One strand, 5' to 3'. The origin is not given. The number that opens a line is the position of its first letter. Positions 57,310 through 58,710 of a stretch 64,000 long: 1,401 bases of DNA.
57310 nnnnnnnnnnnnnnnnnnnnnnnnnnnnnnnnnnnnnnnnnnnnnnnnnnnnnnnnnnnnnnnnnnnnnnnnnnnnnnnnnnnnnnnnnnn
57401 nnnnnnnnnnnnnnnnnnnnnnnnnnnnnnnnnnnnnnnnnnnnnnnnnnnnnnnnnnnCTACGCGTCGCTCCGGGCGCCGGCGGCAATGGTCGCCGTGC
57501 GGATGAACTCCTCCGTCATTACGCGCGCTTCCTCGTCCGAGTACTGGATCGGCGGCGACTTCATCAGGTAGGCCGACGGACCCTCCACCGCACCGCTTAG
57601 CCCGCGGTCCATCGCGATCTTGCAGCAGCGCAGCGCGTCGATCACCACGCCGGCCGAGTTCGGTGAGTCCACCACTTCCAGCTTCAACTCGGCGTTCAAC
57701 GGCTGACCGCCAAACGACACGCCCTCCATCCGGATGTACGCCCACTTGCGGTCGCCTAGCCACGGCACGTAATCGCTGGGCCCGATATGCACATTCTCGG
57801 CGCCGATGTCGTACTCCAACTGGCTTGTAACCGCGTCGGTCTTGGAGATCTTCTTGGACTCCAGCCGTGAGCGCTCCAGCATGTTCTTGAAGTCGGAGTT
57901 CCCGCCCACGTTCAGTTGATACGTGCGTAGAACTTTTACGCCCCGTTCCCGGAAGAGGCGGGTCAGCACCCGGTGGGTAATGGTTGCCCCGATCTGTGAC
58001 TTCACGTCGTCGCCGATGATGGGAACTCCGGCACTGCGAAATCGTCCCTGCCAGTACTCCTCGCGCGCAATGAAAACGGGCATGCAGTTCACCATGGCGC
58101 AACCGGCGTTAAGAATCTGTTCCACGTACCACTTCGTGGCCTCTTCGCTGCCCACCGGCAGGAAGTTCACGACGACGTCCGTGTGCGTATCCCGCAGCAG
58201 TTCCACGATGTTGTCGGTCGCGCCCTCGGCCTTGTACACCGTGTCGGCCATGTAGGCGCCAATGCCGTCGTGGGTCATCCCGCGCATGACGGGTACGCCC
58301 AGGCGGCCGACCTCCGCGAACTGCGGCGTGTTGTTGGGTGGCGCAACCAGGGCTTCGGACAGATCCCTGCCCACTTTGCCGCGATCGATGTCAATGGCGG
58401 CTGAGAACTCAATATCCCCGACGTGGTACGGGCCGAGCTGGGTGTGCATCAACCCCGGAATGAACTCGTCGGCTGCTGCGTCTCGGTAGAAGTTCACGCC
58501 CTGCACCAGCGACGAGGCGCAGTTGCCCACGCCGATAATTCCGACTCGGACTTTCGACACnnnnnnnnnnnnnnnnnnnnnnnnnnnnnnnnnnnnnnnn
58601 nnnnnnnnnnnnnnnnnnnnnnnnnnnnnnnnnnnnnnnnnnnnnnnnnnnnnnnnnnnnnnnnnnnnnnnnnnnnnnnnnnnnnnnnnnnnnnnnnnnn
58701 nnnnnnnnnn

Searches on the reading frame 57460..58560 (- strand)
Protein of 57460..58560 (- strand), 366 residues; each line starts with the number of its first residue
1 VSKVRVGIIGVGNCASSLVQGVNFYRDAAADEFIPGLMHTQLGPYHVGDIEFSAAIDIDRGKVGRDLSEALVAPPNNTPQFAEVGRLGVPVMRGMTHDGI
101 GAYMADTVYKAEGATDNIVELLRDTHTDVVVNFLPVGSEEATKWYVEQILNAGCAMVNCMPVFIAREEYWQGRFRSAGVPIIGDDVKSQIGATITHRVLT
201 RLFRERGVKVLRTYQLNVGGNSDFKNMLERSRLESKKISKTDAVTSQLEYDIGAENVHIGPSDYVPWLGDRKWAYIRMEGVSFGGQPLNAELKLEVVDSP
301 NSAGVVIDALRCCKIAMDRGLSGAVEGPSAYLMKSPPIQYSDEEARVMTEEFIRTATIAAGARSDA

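Call 27: search_protein_families(library=pfam, proteins=[window:57460-58560:-], max_evalue=0.0001)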
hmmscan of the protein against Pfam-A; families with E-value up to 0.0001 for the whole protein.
window:57460-58560:- (366 aa): 1 family
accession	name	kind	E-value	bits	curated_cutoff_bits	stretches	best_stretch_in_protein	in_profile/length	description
PF01658.22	Inos-1-P_synth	-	4.7e-37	126.9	27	1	191-299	1-107/107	Myo-inositol-1-phosphate synthase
